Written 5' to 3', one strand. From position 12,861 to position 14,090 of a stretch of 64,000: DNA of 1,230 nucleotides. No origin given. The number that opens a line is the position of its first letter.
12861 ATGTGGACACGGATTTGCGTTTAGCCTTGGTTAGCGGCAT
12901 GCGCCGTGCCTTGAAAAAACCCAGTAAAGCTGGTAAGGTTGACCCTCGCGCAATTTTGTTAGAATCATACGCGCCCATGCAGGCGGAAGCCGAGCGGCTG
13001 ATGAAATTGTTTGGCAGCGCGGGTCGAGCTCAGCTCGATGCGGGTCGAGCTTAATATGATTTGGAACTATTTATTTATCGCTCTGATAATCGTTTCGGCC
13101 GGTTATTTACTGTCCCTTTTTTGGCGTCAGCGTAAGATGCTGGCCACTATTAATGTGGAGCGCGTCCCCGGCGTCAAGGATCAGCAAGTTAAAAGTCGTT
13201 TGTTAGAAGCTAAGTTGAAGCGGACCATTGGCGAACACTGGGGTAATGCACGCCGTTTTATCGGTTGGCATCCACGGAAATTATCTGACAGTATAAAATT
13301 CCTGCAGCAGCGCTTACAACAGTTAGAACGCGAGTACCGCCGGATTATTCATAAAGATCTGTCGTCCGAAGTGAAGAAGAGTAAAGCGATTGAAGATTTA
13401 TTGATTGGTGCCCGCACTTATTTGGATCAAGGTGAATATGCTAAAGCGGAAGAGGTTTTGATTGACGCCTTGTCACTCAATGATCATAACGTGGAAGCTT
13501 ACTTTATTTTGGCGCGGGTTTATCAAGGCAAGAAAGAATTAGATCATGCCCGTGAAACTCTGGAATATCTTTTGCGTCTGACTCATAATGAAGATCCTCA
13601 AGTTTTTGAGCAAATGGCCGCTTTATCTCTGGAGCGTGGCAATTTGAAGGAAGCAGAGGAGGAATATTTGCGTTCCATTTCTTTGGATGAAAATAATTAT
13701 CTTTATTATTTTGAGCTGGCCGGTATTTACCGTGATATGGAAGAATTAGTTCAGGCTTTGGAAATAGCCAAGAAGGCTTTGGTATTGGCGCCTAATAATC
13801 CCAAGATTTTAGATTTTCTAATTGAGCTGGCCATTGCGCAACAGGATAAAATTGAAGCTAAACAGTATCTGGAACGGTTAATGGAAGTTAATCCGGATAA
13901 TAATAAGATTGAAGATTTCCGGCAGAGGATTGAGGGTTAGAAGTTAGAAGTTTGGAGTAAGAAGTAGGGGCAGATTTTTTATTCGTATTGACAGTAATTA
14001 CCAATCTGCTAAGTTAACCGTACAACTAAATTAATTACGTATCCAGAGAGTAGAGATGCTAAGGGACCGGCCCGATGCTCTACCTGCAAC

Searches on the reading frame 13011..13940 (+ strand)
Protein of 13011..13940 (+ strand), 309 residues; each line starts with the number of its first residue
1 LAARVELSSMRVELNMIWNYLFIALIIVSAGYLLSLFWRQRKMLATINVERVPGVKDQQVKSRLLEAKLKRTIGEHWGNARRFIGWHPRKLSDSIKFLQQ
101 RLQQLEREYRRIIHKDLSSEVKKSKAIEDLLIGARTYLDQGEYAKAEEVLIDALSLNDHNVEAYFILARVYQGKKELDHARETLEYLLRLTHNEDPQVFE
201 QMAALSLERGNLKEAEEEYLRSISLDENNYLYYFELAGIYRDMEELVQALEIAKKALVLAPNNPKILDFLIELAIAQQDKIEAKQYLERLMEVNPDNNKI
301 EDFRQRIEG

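Call 73: search_protein_families(library=pfam, proteins=[window:13011-13940:+], max_evalue=0.01)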
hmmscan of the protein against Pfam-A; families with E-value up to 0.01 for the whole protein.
window:13011-13940:+ (309 aa): 24 families
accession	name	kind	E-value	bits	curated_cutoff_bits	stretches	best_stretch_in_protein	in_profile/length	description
PF07719.23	TPR_2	-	6.7e-16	57.5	27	1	232-263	3-34/34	Tetratricopeptide repeat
PF14559.12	TPR_19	-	1.1e-14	54.9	25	2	138-200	2-63/68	Tetratricopeptide repeat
PF13181.12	TPR_8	-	1.3e-13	50.4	25.7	0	134-158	8-32/34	Tetratricopeptide repeat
PF13428.12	TPR_14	-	4.5e-13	48.9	23.5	1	134-169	8-43/44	Tetratricopeptide repeat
PF13432.12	TPR_16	-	1.9e-10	41.4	32.7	1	134-189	4-59/65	Tetratricopeptide repeat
PF13431.12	TPR_17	-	3.1e-09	36.8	24.4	0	219-250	2-33/34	Tetratricopeptide repeat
PF00515.34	TPR_1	-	4.6e-09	36.1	27.8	0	232-263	3-34/34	Tetratricopeptide repeat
PF13414.12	TPR_11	-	2.8e-08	33.8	26.8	2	135-173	2-40/42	TPR repeat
PF23914.1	TPR_CcmH_CycH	-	5e-08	33.4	42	1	139-197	99-157/158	Cytochrome c-type biogenesis protein H TPR domain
PF17874.7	TPR_MalT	-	9.5e-08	32.1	45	1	89-235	84-242/336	MalT-like TPR region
PF13424.12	TPR_12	-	1.3e-07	32.2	30.1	0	134-185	10-69/77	Tetratricopeptide repeat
PF12895.13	ANAPC3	-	3.8e-06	27.5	27.2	1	124-185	20-80/82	Anaphase-promoting complex, cyclosome, subunit 3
PF13176.12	TPR_7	-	1.3e-05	25.4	27.9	0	134-157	6-29/36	Tetratricopeptide repeat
PF25060.1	ARM_TT21_2nd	-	7e-05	22.9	27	0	132-172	227-267/270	Tetratricopeptide repeat protein 21 second ARM domain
PF25063.1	ARM_TT21_C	-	9e-05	22.9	35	1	162-267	96-201/209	Tetratricopeptide repeat protein 21 C-terminal ARM domain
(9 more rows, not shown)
